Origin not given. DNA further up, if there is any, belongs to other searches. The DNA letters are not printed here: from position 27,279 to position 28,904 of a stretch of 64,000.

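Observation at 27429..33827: Divergent pair of TPR-decorated proteases (M50-like zinc-ribbon metalloprotease and C39-type papain-like peptidase) plus a giant TPR protein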

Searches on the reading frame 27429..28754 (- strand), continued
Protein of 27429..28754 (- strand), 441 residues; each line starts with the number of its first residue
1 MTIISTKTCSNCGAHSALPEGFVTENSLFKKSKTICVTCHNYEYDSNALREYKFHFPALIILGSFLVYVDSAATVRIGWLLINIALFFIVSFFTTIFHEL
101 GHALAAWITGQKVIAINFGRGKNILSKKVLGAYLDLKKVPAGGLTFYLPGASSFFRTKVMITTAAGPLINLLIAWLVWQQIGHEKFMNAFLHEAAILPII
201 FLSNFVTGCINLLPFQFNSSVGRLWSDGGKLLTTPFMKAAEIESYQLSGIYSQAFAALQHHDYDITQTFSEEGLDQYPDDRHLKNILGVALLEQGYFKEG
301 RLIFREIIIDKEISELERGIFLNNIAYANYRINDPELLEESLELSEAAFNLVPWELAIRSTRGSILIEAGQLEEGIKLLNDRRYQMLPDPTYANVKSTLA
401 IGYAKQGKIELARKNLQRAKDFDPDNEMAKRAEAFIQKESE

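Call 76: search_solved_structures(query=A3, max_evalue=1)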
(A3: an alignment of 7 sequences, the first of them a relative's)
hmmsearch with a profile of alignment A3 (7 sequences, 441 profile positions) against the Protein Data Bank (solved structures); distinct sequences matched with E-value up to 1: 77 (the best 60 are shown).
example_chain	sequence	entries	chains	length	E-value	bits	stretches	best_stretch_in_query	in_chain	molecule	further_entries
9qhb_A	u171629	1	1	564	4.5e-14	55.4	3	250-426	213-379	Engineered tetratricopeptide repeat protein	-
8bu0_A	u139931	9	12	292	4e-13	52.3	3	252-426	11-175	Consensus tetratricopeptide repeat protein | Crystal structure of an 8-repeat consensus TPR superhelix with Zinc. | Monomer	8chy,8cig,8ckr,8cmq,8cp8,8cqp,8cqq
9qhc_A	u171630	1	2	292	1.2e-08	37.5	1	253-431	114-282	Engineered tetratricopeptide repeat protein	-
7obi_A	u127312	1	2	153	6.3e-07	31.9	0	389-428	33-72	CTPR-rv4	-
1w3b_A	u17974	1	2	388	9.8e-07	31.2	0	344-425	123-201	UDP-N-ACETYLGLUCOSAMINE--PEPTIDE N-ACETYLGLUCOSAMINYLTRANSFERASE 110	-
6eou_A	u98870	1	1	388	1.1e-06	31.1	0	344-425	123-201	UDP-N-acetylglucosamine--peptide N-acetylglucosaminyltransferase 110 kDa subunit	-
7rqf_A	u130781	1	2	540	1.9e-06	30.2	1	254-434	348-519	TPR repeat-containing protein PA4667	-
8sxe_C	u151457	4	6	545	2e-06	30.2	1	254-434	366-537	TPR repeat-containing protein PA4667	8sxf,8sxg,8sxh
3kd7_A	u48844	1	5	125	3.5e-06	29.4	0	398-428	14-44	CTPR390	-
1na0_A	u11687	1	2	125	3.7e-06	29.3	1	386-431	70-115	designed protein CTPR3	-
2wqh_A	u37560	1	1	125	4.2e-06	29.1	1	251-307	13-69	CTPR3Y3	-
9j82_A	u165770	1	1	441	6.1e-06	28.6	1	87-181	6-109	Putative zinc metalloprotease aq_1964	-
7w6y_A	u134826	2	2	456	1.5e-05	27.3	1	86-181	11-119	Anti sigma-E protein, RseA | Zinc metalloprotease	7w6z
8ch0_A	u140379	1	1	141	2.6e-05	26.5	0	386-426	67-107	Consensus tetratricopeptide repeat protein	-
2fo7_A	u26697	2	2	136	2.7e-05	26.5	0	389-426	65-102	SYNTHETIC CONSENSUS TPR PROTEIN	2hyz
7w6x_A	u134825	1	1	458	0.00063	22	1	80-150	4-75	Regulator of sigma-E protease RseP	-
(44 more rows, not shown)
